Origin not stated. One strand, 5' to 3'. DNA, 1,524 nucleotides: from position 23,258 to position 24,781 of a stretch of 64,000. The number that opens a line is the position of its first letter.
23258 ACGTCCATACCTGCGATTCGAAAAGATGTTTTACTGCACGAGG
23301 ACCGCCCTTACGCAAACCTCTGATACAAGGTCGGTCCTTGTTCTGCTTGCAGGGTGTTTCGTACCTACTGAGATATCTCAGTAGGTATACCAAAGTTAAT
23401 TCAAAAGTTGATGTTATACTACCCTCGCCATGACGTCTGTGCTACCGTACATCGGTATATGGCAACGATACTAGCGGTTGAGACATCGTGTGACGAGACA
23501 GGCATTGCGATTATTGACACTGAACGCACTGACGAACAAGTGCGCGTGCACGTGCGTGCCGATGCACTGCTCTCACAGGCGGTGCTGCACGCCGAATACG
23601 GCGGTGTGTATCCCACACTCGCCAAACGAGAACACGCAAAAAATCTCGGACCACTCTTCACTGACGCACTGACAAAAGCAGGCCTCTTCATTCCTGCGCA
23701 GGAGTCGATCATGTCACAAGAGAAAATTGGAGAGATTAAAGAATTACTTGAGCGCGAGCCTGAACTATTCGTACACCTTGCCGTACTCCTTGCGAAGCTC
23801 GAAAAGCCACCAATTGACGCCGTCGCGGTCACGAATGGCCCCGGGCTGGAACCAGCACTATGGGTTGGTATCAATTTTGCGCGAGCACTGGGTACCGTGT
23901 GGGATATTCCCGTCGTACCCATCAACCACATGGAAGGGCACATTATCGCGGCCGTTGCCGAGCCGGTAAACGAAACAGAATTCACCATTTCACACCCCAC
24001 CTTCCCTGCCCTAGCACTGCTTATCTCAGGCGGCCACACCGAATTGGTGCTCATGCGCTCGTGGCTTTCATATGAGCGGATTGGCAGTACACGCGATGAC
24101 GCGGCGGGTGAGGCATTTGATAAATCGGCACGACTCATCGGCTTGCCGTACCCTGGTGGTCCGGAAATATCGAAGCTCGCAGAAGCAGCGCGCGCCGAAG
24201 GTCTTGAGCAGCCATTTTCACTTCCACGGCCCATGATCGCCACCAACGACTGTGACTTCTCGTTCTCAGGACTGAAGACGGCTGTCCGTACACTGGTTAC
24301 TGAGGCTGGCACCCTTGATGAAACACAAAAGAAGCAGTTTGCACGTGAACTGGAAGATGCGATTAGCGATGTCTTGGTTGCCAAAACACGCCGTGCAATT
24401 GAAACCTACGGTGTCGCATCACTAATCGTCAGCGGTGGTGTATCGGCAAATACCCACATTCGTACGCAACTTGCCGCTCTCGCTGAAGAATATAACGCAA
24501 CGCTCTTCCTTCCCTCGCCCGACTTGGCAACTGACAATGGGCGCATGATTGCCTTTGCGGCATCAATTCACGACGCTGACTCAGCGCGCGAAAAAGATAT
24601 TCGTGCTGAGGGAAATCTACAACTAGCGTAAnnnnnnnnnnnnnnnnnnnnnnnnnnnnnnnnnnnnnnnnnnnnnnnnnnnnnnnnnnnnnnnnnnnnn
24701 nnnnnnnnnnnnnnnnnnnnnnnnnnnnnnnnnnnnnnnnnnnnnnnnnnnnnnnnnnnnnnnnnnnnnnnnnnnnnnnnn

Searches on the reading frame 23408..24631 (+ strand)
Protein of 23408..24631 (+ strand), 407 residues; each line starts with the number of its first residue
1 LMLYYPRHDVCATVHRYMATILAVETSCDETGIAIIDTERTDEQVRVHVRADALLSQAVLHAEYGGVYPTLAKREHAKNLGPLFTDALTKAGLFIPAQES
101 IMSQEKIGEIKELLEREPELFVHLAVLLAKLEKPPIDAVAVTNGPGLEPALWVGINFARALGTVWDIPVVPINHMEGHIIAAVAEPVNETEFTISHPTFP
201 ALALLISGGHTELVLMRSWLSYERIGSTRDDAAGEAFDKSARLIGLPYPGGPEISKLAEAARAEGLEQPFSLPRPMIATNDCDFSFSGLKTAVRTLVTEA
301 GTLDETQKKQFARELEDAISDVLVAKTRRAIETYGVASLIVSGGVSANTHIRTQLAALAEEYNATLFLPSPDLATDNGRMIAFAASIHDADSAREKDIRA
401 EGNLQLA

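Call 11: find_related_loci(query=window:23408-24631:+, collection=genome_contigs, flank=10000)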
Query window:23408-24631:+ (407 aa) in genome_contigs; peptide patterns used: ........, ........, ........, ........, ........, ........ (x = any residue, [..] = any of these).
600 stretches matched a pattern (row limit reached: there are more); 597 encode a relative of the query (tblastn E <= 1e-3); the best 80 are kept; 80 distinct loci.
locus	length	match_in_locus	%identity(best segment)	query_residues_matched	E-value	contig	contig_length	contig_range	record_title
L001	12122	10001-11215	45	21-403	2e-99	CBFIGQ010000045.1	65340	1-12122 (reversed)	MAG: Minisyncoccia bacterium isolate Co_bin_773_orig genome assembly, contig: Co_bin_773_orig_Co_c_000003882711, whole g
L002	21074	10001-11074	41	21-406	3e-90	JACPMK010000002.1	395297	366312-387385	MAG: Candidatus Wildermuthbacteria bacterium isolate NC_groundwater_547_Ag_S-0.1um_45_20 S35_SO-1_scaffold_531043, whole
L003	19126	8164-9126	41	15-388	2e-82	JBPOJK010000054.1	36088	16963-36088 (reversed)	MAG: Pseudomonadota bacterium isolate MAG_2224 c_000000614965, whole genome shotgun sequence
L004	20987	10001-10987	40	2-386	5e-81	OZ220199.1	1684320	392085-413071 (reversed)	MAG: uncultured Kistimonas sp. isolate e62b7baa-360e-4d83-a82e-00d00317f5d4 genome assembly, chromosome: 2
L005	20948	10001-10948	41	17-386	1e-80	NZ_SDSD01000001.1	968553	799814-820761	Onishia niordana strain ATF 5.4 NODE_1_length_968553_cov_70.930551, whole genome shotgun sequence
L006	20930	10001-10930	41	21-388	7e-80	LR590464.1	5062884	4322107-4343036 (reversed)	Leclercia adecarboxylata strain NCTC13032 genome assembly, chromosome: 1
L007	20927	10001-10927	42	21-386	8e-80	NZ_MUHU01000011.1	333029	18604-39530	Derxia lacustris strain HL-12 isolate fresh water ctg_11, whole genome shotgun sequence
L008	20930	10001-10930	43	21-388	2e-79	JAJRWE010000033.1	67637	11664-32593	MAG: Gammaproteobacteria bacterium isolate Dive96_bin2.149 k141_461534, whole genome shotgun sequence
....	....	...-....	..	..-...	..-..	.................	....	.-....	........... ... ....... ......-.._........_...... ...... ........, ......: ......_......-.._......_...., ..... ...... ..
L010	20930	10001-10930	41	21-388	4e-79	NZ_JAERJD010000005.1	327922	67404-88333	Citrobacter sp. JGM124 scaffold5_size327922, whole genome shotgun sequence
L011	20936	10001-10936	41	21-386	4e-79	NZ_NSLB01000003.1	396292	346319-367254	Pseudomonas sp. HAR-UPW-AIA-41 NODE_3_length_396292_cov_105.906_ID_5, whole genome shotgun sequence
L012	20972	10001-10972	40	21-386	4e-79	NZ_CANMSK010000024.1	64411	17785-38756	Uncultured Psychrosphaera sp. isolate 2-982.fasta NODE_24, whole genome shotgun sequence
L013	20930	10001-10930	41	18-385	6e-79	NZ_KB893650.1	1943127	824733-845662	Kangiella aquimarina DSM 16071 B158DRAFT_scaffold_0.1, whole genome shotgun sequence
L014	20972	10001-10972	41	10-386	1e-78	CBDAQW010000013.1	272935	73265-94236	MAG: Endozoicomonas sp. isolate a6423ec3-3432-476e-b384-bdfd598df085 genome assembly, contig: contig_13, whole genome sh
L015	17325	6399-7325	41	21-387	2e-78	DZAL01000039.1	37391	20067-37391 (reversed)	MAG TPA_asm: Thiomargarita sp. isolate SulCav_PC08_66_44_25 SulCav_PC08-66_555_length_37391_cov_15.045559, whole genome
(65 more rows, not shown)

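Call 19: find_homologous_proteins(query=window:23459-24631:+, max_evalue=1e-30)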
Query window:23459-24631:+ (390 aa): 8000 proteins with E <= 1e-30 among 8000 candidates; the best 120 are listed.
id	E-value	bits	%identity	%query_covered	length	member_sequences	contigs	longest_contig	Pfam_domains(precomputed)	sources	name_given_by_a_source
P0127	3.6e-251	850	100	100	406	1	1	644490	PF00814.32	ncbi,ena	-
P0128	6.1e-180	616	69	100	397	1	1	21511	PF00814.32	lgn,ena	-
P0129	2.3e-167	575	68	99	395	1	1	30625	PF00814.32,PF22521.3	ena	-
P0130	1.3e-164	565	67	99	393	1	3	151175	PF00814.32,PF22521.3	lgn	-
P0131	9.7e-163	559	65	99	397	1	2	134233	PF00814.32,PF22521.3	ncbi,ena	-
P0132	1.3e-162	559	65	99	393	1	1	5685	PF00814.32,PF22521.3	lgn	-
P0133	2.3e-162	558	66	99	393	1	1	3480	PF00814.32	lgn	-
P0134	9.5e-162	556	65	99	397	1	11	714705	PF00814.32,PF22521.3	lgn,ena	-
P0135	7.3e-161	553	66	99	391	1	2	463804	PF00814.32,PF22521.3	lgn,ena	-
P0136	1.5e-159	549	65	99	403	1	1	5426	PF00814.32,PF22521.3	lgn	-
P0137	7.1e-159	547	66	99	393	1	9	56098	PF00814.32,PF22521.3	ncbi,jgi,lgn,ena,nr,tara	ncbi:tRNA (adenosine(37)-N6)-threonylcarbamoyltransferase complex transferase subunit TsaD [bacteriu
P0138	9.8e-158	543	63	99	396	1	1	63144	PF00814.32,PF22521.3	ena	-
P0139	1.6e-157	542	64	99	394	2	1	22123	PF00814.32,PF22521.3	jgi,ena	-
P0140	7.6e-157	540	63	99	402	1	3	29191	PF00814.32,PF22521.3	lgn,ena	-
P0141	9.3e-157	540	64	99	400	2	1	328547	PF00814.32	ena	-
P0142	2.3e-155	535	63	99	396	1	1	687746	PF00814.32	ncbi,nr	ncbi:tRNA (adenosine(37)-N6)-threonylcarbamoyltransferase complex transferase subunit TsaD [Candidat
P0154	3.2e-140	485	58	99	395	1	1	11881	PF00814.32,PF22521.3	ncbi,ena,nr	ncbi:MAG: tRNA (adenosine(37)-N6)-threonylcarbamoyltransferase complex transferase subunit TsaD [Can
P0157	1.5e-138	480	59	99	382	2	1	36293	PF00814.32,PF22521.3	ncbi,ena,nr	ncbi:tRNA (adenosine(37)-N6)-threonylcarbamoyltransferase complex transferase subunit TsaD [Candidat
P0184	5.6e-127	442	57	94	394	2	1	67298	PF00814.32,PF22521.3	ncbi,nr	ncbi:MAG: tRNA (adenosine(37)-N6)-threonylcarbamoyltransferase complex transferase subunit TsaD [Can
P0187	2.1e-126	440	55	99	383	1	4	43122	PF00814.32,PF22521.3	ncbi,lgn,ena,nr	ncbi:MAG: tRNA (adenosine(37)-N6)-threonylcarbamoyltransferase complex transferase subunit TsaD [Par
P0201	6.7e-125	435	53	99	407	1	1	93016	PF00814.32,PF22521.3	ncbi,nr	ncbi:tRNA (adenosine(37)-N6)-threonylcarbamoyltransferase complex transferase subunit TsaD [Candidat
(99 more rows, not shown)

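Call 21: list_cluster_members(proteins=[P0127, P0131, P0137, P0142, P0154, P0157, P0184, P0187, P0201, P0134])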
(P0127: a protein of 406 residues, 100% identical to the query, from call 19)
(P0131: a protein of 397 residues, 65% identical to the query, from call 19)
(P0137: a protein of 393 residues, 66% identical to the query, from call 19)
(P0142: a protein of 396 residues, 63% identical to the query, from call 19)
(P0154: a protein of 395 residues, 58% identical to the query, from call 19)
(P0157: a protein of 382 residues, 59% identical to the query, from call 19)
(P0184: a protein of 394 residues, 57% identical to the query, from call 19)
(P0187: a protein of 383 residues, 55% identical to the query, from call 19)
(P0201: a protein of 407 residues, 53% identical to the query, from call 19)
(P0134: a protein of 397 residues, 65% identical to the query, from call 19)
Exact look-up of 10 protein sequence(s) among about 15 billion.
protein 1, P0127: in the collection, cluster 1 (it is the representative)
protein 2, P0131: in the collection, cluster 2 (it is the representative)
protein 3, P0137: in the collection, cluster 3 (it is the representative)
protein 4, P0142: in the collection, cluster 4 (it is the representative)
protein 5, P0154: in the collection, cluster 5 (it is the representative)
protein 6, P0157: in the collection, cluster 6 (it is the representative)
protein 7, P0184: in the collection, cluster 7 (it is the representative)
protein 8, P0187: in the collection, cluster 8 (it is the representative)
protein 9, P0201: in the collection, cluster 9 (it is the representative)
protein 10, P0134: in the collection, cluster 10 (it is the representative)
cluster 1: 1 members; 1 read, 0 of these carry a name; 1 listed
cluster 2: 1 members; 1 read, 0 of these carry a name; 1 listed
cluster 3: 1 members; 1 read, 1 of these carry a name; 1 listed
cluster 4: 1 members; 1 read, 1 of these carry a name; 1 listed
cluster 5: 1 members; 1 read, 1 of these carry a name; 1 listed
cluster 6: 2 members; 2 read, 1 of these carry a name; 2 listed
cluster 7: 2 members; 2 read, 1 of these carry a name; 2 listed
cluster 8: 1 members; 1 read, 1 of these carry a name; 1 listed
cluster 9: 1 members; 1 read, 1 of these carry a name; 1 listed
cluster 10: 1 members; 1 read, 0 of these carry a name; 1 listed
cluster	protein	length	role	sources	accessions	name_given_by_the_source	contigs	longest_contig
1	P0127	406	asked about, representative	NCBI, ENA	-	-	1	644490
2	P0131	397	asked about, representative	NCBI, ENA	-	-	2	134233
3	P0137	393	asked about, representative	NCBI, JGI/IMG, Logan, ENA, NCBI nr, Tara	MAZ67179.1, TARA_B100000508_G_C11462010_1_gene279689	tRNA (adenosine(37)-N6)-threonylcarbamoyltransferase complex transferase subunit TsaD ... | strand:+ start:411 stop:1592 length:1182 start_codon:yes stop_codon:yes gene_type:complete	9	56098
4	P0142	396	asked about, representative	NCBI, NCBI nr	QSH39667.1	tRNA (adenosine(37)-N6)-threonylcarbamoyltransferase complex transferase subunit TsaD ... | MAG: tRNA (adenosine(37)-N6)-threonylcarbamoyltransferase complex transferase subunit ...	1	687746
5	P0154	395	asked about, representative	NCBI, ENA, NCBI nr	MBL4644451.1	MAG: tRNA (adenosine(37)-N6)-threonylcarbamoyltransferase complex transferase subunit ... | tRNA (adenosine(37)-N6)-threonylcarbamoyltransferase complex transferase subunit TsaD ...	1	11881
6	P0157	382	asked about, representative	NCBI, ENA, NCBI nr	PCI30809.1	tRNA (adenosine(37)-N6)-threonylcarbamoyltransferase complex transferase subunit TsaD ... | MAG: tRNA (adenosine(37)-N6)-threonylcarbamoyltransferase complex transferase subunit ...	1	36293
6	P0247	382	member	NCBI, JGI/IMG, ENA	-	-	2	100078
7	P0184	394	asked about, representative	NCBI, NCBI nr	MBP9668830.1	MAG: tRNA (adenosine(37)-N6)-threonylcarbamoyltransferase complex transferase subunit ... | tRNA (adenosine(37)-N6)-threonylcarbamoyltransferase complex transferase subunit TsaD ...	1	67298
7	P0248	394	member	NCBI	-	-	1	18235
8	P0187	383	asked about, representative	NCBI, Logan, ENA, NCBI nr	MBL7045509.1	MAG: tRNA (adenosine(37)-N6)-threonylcarbamoyltransferase complex transferase subunit ... | tRNA (adenosine(37)-N6)-threonylcarbamoyltransferase complex transferase subunit TsaD ...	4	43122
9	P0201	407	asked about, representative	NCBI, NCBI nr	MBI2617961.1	tRNA (adenosine(37)-N6)-threonylcarbamoyltransferase complex transferase subunit TsaD ...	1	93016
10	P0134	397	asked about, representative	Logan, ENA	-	-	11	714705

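Call 22: find_encoding_contigs(protein=P0128, flank=10000, max_places=2)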
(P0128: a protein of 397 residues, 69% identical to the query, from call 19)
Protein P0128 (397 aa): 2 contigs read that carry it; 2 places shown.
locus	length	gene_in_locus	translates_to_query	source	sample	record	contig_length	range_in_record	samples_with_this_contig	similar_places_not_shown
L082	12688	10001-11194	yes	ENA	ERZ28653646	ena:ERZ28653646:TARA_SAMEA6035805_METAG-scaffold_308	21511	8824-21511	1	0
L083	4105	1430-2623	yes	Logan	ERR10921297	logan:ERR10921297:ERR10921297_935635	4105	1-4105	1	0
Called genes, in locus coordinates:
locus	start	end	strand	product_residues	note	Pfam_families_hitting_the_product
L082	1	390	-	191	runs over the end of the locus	PF06821:Ser_hydrolase, PF00561:Abhydrolase_1 (faint)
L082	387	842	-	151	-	PF00383:dCMP_cyt_deam_1, PF14437:MafB19-deam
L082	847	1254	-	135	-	PF01042:Ribonuc_L-PSP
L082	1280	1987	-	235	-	PF12146:Hydrolase_4, PF00561:Abhydrolase_1, PF12697:Abhydrolase_6 (faint)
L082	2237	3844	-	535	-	PF00239:Resolvase, PF07508:Recombinase, PF13408:Zn_ribbon_recom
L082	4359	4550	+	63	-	PF13560:HTH_31, PF12844:HTH_19, PF13443:HTH_26, PF01381:HTH_3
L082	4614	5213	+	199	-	PF01928:CYTH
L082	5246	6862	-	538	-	PF02867:Ribonuc_red_lgC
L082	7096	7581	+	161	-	-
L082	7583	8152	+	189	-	PF01712:dNK (faint), PF02223:Thymidylate_kin, PF13238:AAA_18 (faint), PF13521:AAA_28 (weak)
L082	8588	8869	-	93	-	-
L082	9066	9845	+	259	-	-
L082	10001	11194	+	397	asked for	PF00814:TsaD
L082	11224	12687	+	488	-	?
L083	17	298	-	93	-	-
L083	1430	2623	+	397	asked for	PF00814:TsaD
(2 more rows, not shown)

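Call 23: find_encoding_contigs(protein=P0130, flank=10000, max_places=2)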
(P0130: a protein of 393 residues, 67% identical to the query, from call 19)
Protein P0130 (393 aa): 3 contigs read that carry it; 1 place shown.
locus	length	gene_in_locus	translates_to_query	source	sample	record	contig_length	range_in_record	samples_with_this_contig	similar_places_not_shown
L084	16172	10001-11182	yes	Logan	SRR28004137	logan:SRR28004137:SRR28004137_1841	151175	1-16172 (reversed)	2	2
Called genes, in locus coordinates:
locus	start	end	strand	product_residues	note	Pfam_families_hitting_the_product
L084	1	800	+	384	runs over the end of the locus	PF02491:SHS2_FTSA, PF14450:FtsA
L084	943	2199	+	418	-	PF00091:Tubulin, PF12327:FtsZ_C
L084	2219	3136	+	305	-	PF00890:FAD_binding_2 (faint), PF01134:GIDA (faint), PF01266:DAO (faint), PF01946:Thi4 (faint), PF03486:HI0933_like (faint), PF07992:Pyr_redox_2, PF13738:Pyr_redox_3, PF00070:Pyr_redox, +5 more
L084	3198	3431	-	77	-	-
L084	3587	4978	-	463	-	-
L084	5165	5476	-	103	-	-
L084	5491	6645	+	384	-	PF07944:Beta-AFase-like_GH127_cat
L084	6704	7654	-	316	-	-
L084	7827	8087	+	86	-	-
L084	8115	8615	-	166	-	-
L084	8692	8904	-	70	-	-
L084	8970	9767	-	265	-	PF01636:APH (faint), PF06293:Kdo (weak)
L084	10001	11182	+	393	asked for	PF00814:TsaD, PF22521:HypF_C_2 (weak)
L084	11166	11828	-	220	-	PF01202:SKI (weak)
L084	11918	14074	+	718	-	PF00133:tRNA-synt_1, PF09334:tRNA-synt_1g, PF08264:Anticodon_1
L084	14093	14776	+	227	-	PF13367:PrsW-protease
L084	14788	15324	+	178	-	PF00011:HSP20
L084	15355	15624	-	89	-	-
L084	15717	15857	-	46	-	-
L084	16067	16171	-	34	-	?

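Call 24: find_encoding_contigs(protein=P0134, flank=10000, max_places=2)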
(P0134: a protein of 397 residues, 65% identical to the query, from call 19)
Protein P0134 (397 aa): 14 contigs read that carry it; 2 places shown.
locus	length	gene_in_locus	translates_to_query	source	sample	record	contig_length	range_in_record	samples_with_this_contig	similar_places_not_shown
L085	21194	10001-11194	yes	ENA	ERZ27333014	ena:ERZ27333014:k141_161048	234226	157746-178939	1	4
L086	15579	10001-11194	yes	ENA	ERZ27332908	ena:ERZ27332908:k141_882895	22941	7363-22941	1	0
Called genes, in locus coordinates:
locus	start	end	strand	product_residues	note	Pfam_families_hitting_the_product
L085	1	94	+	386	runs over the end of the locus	PF03129:HGTP_anticodon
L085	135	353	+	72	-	-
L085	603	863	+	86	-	-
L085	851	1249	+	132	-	PF02130:YbeY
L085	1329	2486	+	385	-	PF11104:PilM_2 (faint), PF02491:SHS2_FTSA, PF14450:FtsA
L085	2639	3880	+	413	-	PF00091:Tubulin, PF12327:FtsZ_C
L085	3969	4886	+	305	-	PF00890:FAD_binding_2 (faint), PF01134:GIDA (faint), PF03486:HI0933_like (faint), PF07992:Pyr_redox_2, PF12831:FAD_oxidored (faint), PF13738:Pyr_redox_3, PF00070:Pyr_redox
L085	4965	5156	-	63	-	-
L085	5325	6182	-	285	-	-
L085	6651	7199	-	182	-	-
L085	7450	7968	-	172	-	-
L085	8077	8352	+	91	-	-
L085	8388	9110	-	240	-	-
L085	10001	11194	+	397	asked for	PF00814:TsaD, PF22521:HypF_C_2 (weak)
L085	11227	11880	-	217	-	PF01202:SKI (faint)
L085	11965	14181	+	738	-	PF00133:tRNA-synt_1, PF09334:tRNA-synt_1g, PF00133:tRNA-synt_1, PF08264:Anticodon_1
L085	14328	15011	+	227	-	PF13367:PrsW-protease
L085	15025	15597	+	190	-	PF00011:HSP20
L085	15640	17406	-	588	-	PF00664:ABC_membrane, PF02463:SMC_N (weak), PF00005:ABC_tran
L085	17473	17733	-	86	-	-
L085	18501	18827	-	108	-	-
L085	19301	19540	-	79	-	PF00462:Glutaredoxin, PF13417:GST_N_3 (weak)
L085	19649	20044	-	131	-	-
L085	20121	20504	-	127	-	PF04977:DivIC (weak)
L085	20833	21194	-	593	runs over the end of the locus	PF00009:GTP_EFTU, PF03144:GTP_EFTU_D2 (weak), PF14492:EFG_III (weak), PF00679:EFG_C, PF06421:LepA_C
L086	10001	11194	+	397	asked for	PF00814:TsaD, PF22521:HypF_C_2 (weak)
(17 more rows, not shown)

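Call 25: find_encoding_contigs(protein=P0135, flank=10000, max_places=2)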
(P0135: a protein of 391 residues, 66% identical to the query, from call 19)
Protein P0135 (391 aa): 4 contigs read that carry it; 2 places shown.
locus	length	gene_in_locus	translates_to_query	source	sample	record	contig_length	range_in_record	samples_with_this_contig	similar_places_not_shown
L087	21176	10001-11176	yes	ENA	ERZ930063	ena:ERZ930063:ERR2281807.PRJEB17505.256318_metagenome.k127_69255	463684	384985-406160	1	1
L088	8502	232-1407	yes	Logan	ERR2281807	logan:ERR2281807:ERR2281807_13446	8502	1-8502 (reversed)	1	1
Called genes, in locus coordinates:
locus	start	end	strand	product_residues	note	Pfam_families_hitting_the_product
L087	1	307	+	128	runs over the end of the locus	PF02130:YbeY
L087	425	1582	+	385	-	PF11104:PilM_2 (faint), PF02491:SHS2_FTSA, PF14450:FtsA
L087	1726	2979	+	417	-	PF00091:Tubulin, PF12327:FtsZ_C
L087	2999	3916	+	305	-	PF00890:FAD_binding_2 (faint), PF01134:GIDA (faint), PF01266:DAO (faint), PF01946:Thi4 (faint), PF03486:HI0933_like (faint), PF07992:Pyr_redox_2, PF13738:Pyr_redox_3, PF00070:Pyr_redox, +4 more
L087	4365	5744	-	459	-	-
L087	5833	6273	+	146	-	-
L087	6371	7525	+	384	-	-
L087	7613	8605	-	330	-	-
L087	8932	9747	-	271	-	-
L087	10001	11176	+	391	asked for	PF00814:TsaD, PF22521:HypF_C_2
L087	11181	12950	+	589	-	PF13230:GATase_4 (faint), PF13522:GATase_6, PF13537:GATase_7, PF13580:SIS_2 (faint), PF01380:SIS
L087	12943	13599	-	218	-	-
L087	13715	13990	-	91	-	-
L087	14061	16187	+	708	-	PF00133:tRNA-synt_1, PF09334:tRNA-synt_1g (weak), PF08264:Anticodon_1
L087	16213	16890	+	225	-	PF13367:PrsW-protease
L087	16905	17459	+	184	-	PF00011:HSP20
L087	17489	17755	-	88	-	-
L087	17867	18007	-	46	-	-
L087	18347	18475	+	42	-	-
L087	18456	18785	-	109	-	-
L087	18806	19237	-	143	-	PF00293:NUDIX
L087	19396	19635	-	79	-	PF00462:Glutaredoxin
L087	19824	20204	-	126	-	PF04977:DivIC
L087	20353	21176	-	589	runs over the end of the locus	PF00009:GTP_EFTU, PF01926:MMR_HSR1 (weak), PF03144:GTP_EFTU_D2, PF14492:EFG_III (weak), PF00679:EFG_C, PF06421:LepA_C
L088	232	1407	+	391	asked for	PF00814:TsaD, PF22521:HypF_C_2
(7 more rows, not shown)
